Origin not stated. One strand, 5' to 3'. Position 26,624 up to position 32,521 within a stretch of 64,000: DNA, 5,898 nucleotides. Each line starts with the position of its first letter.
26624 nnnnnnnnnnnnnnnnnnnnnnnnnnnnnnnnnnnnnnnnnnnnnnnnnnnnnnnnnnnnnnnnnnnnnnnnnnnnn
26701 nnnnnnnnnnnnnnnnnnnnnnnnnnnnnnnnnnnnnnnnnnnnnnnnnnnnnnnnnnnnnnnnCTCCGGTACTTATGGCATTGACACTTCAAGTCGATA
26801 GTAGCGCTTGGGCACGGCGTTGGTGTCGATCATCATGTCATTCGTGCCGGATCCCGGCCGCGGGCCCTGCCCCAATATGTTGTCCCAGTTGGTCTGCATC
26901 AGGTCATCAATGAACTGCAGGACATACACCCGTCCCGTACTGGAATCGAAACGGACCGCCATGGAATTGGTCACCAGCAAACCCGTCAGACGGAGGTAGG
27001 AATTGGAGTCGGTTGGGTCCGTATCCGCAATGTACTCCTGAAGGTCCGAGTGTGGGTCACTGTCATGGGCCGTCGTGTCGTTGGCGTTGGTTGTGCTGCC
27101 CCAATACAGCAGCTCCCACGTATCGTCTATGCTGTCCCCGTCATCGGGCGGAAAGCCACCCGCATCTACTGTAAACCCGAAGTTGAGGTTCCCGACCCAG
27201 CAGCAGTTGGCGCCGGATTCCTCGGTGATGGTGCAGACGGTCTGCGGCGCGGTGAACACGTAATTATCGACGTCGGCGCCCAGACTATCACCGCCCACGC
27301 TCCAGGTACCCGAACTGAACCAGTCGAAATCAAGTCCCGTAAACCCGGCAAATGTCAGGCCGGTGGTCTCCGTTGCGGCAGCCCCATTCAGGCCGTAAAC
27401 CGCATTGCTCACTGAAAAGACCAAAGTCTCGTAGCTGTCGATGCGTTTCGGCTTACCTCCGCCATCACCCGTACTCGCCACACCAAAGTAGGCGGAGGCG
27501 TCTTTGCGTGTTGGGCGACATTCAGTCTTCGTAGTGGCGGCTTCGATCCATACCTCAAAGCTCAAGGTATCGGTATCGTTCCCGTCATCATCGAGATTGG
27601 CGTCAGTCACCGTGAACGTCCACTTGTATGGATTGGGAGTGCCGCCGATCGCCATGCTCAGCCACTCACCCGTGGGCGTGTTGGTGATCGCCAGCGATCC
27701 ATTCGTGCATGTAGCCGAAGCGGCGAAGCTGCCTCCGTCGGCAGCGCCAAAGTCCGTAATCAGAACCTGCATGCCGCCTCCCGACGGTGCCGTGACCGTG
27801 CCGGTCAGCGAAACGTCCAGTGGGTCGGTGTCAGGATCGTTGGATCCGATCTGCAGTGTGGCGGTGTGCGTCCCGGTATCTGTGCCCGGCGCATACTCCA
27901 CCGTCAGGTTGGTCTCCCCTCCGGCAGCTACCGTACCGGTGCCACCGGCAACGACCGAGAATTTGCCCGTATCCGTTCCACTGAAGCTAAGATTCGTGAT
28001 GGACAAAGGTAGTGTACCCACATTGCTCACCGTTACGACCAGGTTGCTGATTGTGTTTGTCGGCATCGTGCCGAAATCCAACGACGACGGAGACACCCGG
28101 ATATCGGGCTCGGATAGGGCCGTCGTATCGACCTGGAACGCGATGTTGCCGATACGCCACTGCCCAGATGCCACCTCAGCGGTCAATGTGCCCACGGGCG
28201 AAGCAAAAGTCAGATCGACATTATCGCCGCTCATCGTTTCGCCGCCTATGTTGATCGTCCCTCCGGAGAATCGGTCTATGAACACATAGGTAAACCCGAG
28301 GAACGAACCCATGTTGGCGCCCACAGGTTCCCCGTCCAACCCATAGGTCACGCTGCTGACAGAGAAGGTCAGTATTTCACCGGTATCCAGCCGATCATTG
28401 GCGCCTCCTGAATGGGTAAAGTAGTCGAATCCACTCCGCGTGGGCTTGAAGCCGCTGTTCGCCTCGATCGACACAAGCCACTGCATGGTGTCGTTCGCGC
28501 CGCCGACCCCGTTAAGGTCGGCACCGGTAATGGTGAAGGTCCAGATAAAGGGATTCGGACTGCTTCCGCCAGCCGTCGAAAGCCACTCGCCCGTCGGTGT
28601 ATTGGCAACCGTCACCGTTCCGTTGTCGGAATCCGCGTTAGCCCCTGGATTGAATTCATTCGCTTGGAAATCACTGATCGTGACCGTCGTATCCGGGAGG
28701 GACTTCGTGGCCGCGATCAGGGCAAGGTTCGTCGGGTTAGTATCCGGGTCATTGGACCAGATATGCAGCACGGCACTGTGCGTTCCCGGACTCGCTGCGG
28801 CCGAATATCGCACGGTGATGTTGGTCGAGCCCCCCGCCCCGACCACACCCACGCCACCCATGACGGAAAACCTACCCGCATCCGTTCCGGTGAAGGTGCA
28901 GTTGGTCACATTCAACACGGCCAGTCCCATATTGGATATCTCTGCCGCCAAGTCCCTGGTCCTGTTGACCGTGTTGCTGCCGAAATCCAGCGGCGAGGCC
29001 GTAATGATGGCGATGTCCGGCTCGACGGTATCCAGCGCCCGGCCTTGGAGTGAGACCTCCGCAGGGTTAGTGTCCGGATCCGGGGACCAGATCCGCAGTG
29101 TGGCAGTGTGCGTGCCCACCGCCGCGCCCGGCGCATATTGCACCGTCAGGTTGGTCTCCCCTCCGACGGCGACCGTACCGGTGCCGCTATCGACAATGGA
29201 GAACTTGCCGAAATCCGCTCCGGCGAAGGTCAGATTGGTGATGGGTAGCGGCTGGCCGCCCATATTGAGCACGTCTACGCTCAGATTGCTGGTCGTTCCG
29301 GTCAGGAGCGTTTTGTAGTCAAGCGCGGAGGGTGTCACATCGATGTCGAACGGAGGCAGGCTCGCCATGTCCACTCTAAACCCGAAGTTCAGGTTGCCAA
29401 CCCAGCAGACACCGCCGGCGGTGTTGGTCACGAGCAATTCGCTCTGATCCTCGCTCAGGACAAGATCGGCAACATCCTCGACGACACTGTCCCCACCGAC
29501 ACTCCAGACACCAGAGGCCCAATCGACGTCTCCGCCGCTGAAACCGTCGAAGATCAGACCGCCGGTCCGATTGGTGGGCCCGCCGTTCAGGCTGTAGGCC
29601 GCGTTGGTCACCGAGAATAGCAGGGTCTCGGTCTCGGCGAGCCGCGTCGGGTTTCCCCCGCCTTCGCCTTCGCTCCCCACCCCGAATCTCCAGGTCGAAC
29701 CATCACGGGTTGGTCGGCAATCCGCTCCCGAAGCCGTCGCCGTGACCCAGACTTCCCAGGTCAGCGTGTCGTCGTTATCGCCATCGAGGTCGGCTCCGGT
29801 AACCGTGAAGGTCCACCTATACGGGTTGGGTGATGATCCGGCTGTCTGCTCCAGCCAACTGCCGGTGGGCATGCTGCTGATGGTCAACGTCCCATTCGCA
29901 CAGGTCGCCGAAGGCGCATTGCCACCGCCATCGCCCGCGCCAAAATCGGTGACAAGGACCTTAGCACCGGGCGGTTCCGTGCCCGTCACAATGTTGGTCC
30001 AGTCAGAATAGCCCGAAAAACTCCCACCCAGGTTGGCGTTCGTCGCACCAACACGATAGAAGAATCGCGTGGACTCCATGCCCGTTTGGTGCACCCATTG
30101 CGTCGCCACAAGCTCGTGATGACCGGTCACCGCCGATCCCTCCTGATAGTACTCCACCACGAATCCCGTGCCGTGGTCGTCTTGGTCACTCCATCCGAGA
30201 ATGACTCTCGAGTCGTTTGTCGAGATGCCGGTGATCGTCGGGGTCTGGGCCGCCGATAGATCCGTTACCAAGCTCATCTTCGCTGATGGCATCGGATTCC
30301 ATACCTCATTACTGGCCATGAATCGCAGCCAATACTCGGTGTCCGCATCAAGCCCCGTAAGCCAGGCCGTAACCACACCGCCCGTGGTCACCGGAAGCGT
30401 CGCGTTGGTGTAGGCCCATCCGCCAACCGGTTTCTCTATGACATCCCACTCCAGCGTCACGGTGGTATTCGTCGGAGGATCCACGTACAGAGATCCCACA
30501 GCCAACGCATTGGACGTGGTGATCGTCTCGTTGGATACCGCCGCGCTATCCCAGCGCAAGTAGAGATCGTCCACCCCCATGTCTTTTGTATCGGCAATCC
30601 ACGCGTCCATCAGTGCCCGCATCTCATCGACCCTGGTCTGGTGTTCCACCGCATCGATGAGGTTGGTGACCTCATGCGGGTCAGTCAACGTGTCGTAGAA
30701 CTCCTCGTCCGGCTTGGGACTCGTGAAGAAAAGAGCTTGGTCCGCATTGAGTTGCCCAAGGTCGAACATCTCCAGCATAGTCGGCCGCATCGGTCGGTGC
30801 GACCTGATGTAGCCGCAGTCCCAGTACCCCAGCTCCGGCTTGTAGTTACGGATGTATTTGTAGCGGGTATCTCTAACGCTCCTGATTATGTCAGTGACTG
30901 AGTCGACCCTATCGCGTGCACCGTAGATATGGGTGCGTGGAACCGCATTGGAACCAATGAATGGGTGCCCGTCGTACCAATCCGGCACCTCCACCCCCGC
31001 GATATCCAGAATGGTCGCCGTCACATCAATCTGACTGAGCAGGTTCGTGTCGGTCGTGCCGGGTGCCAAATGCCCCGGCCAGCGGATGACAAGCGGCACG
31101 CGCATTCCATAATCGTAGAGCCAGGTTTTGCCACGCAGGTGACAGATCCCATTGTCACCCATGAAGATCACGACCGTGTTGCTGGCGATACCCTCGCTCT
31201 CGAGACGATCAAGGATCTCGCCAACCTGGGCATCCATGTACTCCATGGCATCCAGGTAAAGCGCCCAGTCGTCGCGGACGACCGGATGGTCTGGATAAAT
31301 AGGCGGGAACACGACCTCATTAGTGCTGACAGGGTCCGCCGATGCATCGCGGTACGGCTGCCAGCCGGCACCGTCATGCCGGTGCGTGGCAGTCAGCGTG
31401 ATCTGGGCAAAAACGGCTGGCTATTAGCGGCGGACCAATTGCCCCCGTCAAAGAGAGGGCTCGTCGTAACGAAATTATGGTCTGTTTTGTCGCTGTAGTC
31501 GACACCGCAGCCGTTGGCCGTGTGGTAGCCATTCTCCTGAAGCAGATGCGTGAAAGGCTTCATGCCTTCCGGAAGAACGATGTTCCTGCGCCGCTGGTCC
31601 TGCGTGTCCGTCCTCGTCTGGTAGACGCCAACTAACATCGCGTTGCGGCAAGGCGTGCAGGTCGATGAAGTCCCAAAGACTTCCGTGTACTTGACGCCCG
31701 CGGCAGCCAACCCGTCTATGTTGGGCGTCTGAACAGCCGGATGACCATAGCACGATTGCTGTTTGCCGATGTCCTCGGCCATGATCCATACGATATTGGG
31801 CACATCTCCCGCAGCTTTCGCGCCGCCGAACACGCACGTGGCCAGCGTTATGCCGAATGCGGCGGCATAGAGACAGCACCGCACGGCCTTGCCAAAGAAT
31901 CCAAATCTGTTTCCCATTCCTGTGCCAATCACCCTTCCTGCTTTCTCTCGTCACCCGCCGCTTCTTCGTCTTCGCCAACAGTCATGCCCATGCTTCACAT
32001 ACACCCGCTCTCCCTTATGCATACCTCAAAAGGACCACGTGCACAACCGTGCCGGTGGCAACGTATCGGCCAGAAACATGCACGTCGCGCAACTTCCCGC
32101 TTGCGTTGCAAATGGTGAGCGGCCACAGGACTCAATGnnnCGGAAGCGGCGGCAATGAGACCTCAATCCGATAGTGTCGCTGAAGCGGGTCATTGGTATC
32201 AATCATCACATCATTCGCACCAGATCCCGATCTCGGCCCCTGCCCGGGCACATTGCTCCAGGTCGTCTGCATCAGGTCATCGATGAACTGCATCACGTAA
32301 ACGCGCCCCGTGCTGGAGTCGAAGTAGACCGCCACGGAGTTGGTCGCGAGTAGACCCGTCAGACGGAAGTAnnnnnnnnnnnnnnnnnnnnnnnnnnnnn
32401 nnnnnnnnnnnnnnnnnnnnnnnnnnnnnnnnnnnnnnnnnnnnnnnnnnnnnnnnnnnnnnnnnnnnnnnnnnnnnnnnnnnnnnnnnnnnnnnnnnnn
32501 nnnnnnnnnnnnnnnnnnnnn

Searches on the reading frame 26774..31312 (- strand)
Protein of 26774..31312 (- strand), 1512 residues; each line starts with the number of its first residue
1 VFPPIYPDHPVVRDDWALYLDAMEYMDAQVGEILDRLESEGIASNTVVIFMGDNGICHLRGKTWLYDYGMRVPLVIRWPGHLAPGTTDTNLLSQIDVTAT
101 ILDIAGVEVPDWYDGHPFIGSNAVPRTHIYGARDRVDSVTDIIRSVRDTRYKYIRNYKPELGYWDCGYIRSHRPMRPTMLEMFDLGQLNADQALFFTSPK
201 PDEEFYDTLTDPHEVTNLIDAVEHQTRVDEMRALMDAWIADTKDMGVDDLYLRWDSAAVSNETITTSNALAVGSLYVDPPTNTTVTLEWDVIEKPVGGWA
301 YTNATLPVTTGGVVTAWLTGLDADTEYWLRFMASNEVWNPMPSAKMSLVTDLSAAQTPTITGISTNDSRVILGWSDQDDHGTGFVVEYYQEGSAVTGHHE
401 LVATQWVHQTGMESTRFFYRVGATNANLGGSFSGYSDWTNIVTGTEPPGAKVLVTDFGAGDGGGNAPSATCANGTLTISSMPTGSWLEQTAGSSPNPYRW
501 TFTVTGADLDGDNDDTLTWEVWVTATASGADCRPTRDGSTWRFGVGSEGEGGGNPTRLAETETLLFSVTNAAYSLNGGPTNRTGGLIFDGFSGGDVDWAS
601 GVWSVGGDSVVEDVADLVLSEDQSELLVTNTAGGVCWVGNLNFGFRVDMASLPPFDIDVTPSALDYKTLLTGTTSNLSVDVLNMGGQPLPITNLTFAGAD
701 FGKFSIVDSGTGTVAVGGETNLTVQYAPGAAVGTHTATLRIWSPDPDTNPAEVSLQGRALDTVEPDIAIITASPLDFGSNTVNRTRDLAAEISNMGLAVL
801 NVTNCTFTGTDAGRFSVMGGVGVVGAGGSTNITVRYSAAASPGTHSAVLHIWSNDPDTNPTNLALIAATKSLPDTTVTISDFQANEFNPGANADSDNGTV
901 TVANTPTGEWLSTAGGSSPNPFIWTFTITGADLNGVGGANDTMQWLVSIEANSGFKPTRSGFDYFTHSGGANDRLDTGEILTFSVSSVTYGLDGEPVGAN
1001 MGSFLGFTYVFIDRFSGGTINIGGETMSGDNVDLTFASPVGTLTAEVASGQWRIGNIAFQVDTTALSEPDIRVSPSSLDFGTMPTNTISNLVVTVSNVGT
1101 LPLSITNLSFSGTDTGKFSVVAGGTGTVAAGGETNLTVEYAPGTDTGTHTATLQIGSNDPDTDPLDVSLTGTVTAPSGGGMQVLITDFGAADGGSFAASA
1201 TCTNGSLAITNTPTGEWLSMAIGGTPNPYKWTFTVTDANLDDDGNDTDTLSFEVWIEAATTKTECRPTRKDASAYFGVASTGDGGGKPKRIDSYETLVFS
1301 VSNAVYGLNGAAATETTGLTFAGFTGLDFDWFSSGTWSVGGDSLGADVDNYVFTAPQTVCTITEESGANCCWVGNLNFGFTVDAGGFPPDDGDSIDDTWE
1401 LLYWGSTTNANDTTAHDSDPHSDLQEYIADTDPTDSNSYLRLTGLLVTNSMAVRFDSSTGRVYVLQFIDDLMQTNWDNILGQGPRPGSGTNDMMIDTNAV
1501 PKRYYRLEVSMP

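Call 6: search_protein_families(library=pfam, proteins=[window:26774-31312:-], max_evalue=0.001)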
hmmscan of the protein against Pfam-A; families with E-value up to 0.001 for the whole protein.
window:26774-31312:- (1512 aa): 7 families
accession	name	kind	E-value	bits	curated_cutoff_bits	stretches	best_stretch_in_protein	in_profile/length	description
PF22544.2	HYDIN_VesB_CFA65-like_Ig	-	1.4e-26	93.1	25.5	3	1069-1168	1-96/100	HYDIN/CFA65/VesB-like, Ig-like domain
PF00884.28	Sulfatase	-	4.3e-19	69.4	25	1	17-107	204-301/301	Sulfatase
PF16347.10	SGSH_C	-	8e-16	59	29.3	1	62-158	8-111/154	N-sulphoglucosamine sulphohydrolase, C-terminal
PF15780.11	ASH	-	1.8e-14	54.1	27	1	1074-1159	6-92/98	Abnormal spindle-like microcephaly-assoc'd, ASPM-SPD-2-Hydin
PF07610.17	DUF1573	-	9.5e-10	38.8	26.1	1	1074-1173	4-98/98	Protein of unknown function (DUF1573)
PF24507.1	Ig_CFAP65_4th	-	2e-06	28.5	27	0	1121-1172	27-75/76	CFAP65, fourth Ig-like domain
PF22073.2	Cep192_D4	-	2.6e-06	28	35.5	0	1069-1171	2-109/112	Cep192 domain 4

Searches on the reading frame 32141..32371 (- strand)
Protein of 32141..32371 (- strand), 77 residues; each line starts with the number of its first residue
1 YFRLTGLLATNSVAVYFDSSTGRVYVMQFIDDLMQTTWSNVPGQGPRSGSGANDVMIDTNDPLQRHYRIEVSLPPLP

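Call 18: search_protein_families(library=pfam, proteins=[window:32141-32371:-], max_evalue=10)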
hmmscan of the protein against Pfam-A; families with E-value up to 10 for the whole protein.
seq(77 aa): 0 families
